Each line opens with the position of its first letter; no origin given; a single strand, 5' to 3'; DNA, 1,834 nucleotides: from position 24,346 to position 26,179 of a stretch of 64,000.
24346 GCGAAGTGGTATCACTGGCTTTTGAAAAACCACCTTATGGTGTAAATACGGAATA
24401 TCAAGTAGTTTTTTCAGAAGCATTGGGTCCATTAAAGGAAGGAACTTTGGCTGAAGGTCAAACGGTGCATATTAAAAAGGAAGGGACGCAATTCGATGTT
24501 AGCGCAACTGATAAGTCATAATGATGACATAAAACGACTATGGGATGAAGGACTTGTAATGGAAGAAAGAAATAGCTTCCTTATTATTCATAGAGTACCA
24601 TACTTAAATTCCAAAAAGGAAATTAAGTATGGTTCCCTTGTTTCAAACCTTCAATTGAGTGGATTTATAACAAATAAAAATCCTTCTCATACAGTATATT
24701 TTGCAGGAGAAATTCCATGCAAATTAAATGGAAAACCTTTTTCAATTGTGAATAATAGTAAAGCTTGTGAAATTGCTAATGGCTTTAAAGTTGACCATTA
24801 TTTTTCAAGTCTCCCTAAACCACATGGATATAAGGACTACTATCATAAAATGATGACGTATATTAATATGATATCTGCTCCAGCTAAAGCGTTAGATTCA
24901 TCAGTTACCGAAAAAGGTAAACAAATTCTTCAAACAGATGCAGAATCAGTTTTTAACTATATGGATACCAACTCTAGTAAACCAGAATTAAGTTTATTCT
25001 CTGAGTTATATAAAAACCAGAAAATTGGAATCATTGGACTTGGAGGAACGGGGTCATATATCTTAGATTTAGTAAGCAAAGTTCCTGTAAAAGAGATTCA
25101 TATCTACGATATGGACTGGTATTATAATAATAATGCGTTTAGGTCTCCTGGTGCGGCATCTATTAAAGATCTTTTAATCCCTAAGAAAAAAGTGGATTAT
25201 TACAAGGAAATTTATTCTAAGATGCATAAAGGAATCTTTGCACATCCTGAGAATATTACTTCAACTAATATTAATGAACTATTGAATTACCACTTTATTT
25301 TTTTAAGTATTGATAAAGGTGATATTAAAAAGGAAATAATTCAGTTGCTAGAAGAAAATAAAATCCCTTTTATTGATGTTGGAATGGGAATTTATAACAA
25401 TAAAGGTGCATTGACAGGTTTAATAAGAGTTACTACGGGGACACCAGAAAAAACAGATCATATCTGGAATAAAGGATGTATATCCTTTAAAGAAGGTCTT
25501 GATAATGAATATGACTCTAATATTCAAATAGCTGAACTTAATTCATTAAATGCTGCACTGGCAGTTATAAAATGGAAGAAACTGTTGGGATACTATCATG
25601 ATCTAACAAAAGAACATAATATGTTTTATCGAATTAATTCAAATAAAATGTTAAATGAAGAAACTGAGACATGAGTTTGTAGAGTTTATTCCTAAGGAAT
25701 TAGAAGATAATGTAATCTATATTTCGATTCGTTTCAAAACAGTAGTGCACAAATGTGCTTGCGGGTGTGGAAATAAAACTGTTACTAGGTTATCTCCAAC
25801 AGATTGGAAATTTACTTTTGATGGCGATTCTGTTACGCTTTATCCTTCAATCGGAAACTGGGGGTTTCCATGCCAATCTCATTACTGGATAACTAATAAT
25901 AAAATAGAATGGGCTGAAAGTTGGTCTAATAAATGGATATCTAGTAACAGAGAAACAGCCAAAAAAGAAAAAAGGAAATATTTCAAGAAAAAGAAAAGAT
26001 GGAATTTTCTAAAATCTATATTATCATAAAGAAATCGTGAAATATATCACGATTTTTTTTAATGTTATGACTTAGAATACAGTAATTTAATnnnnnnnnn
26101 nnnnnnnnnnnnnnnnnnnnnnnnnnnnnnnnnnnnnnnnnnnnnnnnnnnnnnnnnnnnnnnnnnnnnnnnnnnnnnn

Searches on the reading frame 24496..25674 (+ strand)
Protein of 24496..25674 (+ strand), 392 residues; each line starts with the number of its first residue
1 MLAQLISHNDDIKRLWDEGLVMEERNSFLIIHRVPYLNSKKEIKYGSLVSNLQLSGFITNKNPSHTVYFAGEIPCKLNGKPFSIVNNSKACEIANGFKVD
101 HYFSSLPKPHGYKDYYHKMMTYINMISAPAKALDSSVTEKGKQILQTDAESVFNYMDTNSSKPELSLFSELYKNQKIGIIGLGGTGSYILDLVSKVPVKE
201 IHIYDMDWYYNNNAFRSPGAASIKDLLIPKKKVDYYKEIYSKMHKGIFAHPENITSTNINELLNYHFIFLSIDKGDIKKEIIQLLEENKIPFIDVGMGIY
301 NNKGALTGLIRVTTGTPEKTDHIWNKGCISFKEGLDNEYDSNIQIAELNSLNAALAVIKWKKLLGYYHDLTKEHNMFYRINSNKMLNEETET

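Call 76: search_protein_families(library=pfam, proteins=[window:24496-25674:+], max_evalue=0.0001)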
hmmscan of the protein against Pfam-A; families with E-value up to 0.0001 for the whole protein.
window:24496-25674:+ (392 aa): 2 families
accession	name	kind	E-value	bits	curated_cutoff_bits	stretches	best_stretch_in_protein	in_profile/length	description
PF20590.3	DUF6791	-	3.4e-48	164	25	1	10-158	1-149/149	Domain of unknown function (DUF6791)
PF00899.27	ThiF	-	4.7e-11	42.7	28.1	1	173-310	19-154/238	ThiF family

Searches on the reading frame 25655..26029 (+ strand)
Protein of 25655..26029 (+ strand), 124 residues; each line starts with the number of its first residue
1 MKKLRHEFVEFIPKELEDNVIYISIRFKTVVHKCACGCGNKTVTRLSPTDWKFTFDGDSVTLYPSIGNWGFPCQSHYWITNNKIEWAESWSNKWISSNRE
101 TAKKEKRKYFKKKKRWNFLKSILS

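Call 76: search_protein_families(library=pfam, proteins=[window:25655-26029:+], max_evalue=0.0001)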
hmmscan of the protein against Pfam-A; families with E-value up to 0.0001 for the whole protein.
window:25655-26029:+ (124 aa): 1 family
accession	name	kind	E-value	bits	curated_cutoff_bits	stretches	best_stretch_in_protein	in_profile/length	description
PF20137.4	DUF6527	-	9.1e-27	93.2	23.6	1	28-87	1-63/63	Family of unknown function (DUF6527)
